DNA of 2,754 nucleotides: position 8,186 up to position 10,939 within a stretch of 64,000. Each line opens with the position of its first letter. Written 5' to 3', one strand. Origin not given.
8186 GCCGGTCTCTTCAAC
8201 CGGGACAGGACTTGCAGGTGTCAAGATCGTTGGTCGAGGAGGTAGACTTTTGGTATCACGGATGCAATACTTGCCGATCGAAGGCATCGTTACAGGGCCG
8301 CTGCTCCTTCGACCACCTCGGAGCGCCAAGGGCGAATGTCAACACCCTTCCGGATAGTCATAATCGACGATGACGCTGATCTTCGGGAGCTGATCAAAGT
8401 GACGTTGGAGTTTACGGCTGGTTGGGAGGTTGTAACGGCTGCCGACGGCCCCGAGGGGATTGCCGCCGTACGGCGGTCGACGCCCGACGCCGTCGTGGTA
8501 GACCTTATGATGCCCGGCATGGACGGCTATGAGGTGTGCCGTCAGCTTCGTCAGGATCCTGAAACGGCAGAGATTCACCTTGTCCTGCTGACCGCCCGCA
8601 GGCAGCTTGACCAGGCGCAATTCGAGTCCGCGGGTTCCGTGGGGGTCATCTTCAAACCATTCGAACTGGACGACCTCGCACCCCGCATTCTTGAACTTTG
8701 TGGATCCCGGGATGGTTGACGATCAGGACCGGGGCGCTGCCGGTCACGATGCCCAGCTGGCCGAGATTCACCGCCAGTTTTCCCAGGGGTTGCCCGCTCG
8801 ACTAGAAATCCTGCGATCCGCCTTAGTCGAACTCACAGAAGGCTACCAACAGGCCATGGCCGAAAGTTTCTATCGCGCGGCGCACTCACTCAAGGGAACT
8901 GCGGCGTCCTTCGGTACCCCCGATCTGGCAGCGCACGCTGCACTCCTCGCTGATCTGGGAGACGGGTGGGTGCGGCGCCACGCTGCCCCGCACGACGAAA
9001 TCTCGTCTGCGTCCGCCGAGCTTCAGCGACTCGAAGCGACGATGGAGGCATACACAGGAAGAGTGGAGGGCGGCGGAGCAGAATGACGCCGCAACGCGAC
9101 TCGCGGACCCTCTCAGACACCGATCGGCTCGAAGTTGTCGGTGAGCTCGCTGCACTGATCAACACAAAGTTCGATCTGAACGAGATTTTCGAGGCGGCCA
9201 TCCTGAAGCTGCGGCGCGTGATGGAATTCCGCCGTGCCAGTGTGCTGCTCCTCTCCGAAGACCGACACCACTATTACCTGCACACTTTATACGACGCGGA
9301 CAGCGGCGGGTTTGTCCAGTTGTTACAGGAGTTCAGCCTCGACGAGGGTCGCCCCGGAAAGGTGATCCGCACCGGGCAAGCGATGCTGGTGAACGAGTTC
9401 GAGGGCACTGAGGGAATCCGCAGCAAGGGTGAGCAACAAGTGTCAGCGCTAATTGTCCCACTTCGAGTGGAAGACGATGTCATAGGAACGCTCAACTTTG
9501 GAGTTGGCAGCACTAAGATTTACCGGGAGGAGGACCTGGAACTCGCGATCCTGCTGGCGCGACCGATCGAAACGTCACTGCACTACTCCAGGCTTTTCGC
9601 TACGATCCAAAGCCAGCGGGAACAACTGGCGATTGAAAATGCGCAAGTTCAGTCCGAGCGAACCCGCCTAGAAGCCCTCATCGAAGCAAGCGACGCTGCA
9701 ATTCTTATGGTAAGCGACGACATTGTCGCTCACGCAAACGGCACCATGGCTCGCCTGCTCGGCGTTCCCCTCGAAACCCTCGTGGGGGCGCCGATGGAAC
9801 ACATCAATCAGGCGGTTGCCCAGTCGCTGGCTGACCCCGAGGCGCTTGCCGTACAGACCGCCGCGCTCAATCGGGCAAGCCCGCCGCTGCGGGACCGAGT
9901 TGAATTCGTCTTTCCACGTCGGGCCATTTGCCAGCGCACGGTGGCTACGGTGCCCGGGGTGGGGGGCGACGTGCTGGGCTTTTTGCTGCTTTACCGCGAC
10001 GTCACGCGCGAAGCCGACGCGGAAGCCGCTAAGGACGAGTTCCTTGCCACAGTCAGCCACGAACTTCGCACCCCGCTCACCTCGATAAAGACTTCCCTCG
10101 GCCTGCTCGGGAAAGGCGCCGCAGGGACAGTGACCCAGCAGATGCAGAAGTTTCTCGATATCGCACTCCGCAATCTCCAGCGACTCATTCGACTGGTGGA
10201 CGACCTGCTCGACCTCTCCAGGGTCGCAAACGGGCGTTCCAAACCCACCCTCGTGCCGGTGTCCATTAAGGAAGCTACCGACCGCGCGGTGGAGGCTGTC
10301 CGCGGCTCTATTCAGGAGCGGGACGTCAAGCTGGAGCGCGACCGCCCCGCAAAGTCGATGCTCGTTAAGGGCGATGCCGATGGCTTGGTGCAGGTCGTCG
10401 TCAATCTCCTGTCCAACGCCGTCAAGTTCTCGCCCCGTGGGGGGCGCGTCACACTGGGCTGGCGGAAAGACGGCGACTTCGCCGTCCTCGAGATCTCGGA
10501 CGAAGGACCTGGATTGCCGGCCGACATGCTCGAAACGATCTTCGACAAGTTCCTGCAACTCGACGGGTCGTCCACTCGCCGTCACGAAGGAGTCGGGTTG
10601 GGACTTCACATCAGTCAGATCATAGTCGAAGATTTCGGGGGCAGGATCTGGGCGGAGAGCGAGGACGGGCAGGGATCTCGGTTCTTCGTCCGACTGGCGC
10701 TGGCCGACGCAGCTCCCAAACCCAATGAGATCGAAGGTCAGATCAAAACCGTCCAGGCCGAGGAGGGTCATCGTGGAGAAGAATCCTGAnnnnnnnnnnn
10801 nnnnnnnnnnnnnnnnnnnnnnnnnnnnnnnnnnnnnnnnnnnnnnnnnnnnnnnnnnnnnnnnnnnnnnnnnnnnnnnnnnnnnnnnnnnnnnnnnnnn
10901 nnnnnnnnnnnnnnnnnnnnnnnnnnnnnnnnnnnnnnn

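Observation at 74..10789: Self-contained sigma-54 / phosphorelay regulon built around four DUF11 secreted proteins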

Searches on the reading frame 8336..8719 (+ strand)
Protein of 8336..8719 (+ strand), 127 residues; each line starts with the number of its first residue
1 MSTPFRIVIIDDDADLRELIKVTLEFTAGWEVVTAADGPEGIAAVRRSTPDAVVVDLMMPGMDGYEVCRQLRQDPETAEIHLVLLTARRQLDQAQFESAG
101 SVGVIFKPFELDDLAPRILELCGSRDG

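Call 3: search_protein_families(library=pfam, proteins=[window:8336-8719:+], max_evalue=0.01)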
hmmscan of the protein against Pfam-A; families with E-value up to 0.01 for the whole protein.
window:8336-8719:+ (127 aa): 1 family
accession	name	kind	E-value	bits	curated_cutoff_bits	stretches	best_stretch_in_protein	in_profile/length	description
PF00072.30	Response_reg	-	3.4e-24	85.6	30.2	1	7-117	1-109/111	Response regulator receiver domain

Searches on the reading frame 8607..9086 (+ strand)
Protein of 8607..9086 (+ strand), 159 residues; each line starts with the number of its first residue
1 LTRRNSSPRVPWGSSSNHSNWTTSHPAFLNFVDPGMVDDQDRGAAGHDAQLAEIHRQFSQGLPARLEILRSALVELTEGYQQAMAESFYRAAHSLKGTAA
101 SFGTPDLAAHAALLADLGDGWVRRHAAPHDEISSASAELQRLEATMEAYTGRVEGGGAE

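Call 3: search_protein_families(library=pfam, proteins=[window:8607-9086:+], max_evalue=0.01)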
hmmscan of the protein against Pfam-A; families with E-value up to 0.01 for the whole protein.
window:8607-9086:+ (159 aa): 1 family
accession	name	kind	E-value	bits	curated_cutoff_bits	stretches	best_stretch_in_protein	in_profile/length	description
PF01627.28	Hpt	-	1.5e-09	38.4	24.6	1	54-143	2-82/84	Hpt domain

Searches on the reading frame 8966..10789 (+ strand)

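Call 3: search_protein_families(library=pfam, proteins=[window:8966-10789:+], max_evalue=0.01)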
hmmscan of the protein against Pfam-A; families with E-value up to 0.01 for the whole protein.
window:8966-10789:+ (607 aa): 8 families
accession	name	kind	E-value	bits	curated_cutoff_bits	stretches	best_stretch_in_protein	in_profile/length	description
PF02518.31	HATPase_c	-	4e-28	98.5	26.4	1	469-579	1-109/111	Histidine kinase-, DNA gyrase B-, and HSP90-like ATPase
PF00512.31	HisKA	-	2.6e-19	69.5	26.9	1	355-422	1-65/66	His Kinase A (phospho-acceptor) domain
PF13185.12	GAF_2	-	1.3e-13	51.8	28.6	1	70-202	3-132/136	GAF domain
PF01590.32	GAF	-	1.5e-11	45.3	22.4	1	70-204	1-132/133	GAF domain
PF13492.12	GAF_3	-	2.3e-07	31.7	27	1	71-201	2-123/129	GAF domain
PF08448.16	PAS_4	-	4.7e-06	27.2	23.1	1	241-350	3-109/110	PAS fold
PF13188.13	PAS_8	-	7.7e-05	22.9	21.8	1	234-278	2-44/65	PAS domain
PF00989.32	PAS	-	0.0021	18.5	22.6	1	234-277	2-46/113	PAS fold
